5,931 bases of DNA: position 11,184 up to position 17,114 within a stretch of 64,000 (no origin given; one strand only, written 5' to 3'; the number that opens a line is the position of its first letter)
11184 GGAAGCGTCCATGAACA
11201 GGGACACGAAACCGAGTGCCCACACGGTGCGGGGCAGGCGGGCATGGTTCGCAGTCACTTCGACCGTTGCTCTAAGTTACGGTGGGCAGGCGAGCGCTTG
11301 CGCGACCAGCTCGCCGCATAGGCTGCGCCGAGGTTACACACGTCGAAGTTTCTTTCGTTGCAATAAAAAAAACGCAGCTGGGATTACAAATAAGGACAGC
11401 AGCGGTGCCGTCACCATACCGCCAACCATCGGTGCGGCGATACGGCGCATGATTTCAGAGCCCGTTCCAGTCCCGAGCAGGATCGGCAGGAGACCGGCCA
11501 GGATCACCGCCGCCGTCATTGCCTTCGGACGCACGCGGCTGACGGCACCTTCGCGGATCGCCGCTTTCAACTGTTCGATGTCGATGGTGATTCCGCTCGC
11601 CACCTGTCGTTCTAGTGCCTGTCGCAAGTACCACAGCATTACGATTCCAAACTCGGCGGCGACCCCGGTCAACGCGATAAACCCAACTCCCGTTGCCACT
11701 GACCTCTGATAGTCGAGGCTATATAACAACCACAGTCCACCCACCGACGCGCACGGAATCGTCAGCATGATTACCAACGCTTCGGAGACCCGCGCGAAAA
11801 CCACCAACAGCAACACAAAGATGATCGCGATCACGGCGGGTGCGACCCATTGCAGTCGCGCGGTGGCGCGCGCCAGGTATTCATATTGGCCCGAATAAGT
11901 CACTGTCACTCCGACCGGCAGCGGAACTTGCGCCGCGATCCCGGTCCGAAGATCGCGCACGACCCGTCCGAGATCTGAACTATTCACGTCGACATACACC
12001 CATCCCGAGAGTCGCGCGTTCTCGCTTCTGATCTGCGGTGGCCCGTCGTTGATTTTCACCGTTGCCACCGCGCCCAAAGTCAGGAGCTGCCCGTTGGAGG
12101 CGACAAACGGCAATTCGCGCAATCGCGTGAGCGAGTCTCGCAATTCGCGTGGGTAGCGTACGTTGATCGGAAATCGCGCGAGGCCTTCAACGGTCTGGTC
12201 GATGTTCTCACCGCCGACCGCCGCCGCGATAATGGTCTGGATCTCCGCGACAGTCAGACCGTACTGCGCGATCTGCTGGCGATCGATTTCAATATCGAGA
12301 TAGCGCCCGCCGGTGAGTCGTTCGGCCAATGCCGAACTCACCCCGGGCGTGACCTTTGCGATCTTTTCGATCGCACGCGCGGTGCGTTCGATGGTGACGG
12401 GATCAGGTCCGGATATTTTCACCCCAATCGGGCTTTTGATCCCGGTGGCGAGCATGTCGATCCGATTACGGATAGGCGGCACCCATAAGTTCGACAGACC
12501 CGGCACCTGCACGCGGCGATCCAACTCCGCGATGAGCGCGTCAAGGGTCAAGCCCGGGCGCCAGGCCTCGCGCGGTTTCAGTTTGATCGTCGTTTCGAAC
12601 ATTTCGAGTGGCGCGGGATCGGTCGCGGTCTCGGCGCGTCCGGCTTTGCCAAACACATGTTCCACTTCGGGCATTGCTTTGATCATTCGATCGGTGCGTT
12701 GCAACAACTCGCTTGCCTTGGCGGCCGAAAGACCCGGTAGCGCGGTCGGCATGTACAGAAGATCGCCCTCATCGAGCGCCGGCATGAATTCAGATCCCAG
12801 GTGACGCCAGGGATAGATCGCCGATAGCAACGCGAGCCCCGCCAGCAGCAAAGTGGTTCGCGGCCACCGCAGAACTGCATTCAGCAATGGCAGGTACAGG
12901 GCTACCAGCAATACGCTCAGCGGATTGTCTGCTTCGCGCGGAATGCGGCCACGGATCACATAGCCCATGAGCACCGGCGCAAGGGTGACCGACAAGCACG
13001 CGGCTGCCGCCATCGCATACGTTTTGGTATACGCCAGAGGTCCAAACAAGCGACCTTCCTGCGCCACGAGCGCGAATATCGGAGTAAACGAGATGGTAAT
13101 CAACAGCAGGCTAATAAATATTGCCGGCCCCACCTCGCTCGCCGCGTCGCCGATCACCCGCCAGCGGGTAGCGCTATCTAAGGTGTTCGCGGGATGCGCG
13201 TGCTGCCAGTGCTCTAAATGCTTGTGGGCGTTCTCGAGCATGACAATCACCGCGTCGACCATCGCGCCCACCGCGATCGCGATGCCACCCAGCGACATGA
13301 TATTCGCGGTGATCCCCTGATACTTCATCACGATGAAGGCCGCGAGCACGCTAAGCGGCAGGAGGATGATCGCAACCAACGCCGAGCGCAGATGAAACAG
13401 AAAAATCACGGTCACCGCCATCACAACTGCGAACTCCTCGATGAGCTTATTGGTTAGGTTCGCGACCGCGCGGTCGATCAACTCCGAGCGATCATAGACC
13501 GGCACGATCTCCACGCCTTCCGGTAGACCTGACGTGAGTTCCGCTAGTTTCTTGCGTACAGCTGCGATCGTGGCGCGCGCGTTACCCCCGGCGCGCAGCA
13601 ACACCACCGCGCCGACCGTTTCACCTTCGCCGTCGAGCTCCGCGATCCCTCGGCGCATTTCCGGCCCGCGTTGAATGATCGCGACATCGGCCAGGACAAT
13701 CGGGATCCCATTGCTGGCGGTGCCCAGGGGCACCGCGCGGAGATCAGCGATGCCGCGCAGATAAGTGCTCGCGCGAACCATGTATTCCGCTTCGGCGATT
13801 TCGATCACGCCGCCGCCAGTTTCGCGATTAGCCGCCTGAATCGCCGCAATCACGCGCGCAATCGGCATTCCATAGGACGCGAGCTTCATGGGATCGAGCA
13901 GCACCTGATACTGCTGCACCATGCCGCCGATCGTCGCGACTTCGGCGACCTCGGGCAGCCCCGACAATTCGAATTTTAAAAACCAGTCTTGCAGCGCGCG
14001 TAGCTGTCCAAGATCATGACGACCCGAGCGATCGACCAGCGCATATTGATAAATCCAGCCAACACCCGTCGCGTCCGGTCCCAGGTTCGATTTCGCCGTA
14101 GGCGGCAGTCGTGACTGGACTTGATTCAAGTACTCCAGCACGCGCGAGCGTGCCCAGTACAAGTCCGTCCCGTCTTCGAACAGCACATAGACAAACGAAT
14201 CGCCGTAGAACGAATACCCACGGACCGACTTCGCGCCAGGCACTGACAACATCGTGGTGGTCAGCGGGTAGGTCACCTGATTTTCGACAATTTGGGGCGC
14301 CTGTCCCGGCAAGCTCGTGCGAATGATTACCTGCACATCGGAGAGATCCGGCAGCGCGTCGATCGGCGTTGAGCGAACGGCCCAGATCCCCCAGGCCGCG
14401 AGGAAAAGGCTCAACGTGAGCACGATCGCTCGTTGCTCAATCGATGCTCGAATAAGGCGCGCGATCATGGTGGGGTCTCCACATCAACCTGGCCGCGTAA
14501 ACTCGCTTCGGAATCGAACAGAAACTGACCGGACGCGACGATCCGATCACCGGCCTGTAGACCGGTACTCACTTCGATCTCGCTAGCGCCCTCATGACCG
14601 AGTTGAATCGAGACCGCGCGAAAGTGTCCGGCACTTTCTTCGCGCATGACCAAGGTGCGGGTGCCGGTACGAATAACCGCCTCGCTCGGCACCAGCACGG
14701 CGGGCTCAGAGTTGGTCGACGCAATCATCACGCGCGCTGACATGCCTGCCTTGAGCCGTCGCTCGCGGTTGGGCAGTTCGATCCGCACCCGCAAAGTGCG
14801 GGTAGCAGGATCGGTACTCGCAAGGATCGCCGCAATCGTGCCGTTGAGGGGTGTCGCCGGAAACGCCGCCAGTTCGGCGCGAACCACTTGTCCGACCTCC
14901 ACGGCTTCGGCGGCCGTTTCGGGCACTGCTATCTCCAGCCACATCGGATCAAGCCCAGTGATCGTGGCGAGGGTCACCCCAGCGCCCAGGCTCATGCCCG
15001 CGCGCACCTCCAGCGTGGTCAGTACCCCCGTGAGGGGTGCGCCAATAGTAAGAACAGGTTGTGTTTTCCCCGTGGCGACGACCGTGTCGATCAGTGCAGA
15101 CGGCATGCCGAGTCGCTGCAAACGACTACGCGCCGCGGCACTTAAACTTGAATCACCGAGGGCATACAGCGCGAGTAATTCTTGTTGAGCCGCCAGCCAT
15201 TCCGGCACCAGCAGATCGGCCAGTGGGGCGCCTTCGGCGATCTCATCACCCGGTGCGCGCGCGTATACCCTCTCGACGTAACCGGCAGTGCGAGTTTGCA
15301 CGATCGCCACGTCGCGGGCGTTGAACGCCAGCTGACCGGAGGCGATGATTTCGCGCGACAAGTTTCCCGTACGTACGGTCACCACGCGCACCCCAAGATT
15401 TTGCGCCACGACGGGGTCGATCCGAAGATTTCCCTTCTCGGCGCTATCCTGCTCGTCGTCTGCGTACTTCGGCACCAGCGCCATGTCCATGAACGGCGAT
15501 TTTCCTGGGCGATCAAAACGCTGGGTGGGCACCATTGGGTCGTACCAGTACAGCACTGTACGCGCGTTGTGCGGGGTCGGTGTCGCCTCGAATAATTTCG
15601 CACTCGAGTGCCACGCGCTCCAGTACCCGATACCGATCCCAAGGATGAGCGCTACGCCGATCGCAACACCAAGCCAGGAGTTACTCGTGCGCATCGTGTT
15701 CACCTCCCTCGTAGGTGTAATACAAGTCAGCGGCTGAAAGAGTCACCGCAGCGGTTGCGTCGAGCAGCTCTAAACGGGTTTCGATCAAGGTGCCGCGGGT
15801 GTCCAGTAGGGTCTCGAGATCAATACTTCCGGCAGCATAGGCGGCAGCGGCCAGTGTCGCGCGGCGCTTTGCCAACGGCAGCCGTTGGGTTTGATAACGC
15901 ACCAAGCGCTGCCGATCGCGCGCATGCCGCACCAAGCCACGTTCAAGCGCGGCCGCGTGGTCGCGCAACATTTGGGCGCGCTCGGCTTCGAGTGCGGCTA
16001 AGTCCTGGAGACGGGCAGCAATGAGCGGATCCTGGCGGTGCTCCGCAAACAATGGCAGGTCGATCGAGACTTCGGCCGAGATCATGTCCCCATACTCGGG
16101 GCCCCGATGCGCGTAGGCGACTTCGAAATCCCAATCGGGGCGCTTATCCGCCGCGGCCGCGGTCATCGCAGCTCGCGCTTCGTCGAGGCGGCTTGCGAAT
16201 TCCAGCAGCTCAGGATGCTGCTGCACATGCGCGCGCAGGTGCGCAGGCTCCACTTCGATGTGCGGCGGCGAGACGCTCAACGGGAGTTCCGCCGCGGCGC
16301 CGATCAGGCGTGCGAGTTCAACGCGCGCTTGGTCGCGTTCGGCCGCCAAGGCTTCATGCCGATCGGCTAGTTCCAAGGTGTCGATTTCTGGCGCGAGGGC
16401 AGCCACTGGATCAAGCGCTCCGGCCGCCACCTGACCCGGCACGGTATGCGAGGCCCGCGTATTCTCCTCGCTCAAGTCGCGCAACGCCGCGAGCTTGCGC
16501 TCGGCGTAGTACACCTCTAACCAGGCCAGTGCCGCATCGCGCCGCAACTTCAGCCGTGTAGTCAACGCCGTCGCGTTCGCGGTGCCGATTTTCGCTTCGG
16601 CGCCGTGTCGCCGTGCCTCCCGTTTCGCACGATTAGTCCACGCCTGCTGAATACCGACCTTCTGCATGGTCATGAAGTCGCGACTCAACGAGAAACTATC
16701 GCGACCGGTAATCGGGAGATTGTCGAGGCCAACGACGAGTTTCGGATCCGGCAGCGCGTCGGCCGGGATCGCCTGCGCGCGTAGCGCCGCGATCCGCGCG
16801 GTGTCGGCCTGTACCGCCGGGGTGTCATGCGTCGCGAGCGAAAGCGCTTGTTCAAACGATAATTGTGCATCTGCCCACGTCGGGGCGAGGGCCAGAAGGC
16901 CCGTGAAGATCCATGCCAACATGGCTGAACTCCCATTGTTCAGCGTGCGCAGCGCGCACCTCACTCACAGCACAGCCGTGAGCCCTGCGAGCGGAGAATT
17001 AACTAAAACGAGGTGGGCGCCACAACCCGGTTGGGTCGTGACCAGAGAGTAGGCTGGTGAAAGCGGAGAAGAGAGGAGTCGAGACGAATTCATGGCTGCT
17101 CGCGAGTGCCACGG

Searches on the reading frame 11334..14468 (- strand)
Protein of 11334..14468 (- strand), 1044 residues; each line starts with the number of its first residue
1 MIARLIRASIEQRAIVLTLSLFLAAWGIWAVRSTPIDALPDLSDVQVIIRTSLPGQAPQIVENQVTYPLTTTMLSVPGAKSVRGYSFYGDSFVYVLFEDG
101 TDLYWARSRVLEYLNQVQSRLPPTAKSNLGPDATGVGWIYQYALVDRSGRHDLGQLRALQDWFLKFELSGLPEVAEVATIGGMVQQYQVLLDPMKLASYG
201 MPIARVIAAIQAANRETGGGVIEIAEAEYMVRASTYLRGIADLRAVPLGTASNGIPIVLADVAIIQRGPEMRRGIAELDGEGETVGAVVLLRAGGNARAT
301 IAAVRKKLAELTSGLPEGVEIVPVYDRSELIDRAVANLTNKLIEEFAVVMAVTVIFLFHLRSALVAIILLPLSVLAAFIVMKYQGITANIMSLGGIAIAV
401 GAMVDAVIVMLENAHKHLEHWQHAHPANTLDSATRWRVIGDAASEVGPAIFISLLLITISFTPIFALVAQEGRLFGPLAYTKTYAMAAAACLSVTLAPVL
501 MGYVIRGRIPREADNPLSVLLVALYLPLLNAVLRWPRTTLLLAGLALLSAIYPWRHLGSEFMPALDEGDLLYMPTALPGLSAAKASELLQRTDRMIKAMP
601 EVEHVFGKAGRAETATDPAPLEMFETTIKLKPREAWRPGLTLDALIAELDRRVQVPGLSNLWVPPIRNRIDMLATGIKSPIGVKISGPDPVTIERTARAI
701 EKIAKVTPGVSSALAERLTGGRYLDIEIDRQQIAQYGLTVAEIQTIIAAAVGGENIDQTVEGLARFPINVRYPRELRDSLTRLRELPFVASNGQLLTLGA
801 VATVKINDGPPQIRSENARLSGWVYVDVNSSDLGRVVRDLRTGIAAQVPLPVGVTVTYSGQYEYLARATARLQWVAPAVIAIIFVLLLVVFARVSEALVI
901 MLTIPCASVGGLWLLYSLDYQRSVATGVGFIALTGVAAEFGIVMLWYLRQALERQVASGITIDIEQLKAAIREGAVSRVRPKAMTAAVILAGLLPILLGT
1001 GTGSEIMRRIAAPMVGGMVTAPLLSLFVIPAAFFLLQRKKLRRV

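Call 71: search_protein_families(library=pfam, proteins=[window:11334-14468:-], max_evalue=0.00001)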
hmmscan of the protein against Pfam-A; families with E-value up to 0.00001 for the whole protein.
window:11334-14468:- (1044 aa): 1 family
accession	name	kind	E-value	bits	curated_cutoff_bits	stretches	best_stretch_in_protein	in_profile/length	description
PF00873.25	ACR_tran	-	2.3e-221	737.8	28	1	6-1036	2-1020/1021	AcrB/AcrD/AcrF family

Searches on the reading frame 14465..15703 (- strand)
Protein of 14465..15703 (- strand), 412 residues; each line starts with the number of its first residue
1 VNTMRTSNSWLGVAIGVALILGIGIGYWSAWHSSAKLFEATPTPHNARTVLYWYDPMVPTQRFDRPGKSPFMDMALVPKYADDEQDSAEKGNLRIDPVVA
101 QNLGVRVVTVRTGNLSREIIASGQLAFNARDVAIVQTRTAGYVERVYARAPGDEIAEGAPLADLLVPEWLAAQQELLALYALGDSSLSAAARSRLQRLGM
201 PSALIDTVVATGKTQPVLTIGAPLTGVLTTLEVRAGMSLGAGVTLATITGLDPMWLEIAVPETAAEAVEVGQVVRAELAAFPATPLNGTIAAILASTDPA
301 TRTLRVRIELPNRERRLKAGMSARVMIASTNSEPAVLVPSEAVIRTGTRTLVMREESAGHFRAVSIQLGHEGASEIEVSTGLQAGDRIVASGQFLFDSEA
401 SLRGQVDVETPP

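Call 71: search_protein_families(library=pfam, proteins=[window:14465-15703:-], max_evalue=0.00001)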
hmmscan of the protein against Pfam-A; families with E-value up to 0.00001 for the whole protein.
window:14465-15703:- (412 aa): 4 families
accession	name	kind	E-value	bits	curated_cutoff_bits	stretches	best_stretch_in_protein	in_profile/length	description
PF16576.10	HlyD_D23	-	1e-60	205.1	30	1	115-323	2-214/214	Barrel-sandwich domain of CusB or HlyD membrane-fusion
PF16572.11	HlyD_D4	-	1.8e-16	60.2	26.4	1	161-213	1-54/55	Long alpha hairpin domain of cation efflux system protein, CusB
PF13437.12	HlyD_3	-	1.1e-14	55.4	22.2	1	219-320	1-106/106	HlyD family secretion protein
PF19335.5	HMBD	-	1.2e-09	38.3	23.6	1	52-79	1-28/28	Heavy metal binding domain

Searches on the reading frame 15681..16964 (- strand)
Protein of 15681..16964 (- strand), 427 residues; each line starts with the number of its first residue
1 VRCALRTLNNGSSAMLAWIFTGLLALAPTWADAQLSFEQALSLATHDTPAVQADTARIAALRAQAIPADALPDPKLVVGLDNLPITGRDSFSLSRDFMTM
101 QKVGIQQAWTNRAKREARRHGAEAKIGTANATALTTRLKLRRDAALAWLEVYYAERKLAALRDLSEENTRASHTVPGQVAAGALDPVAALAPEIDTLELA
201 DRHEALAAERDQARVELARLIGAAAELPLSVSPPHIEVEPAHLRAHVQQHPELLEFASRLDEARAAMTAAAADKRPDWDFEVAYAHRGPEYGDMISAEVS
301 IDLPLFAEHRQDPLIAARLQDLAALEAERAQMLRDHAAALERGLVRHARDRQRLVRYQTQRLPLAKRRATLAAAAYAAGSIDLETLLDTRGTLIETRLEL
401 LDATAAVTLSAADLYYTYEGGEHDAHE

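Call 71: search_protein_families(library=pfam, proteins=[window:15681-16964:-], max_evalue=0.00001)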
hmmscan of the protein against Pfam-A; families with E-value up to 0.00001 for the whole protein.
window:15681-16964:- (427 aa): 1 family
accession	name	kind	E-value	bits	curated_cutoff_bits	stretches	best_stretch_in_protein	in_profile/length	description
PF02321.23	OEP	-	5.2e-27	95.3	22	2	247-416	9-184/187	Outer membrane efflux protein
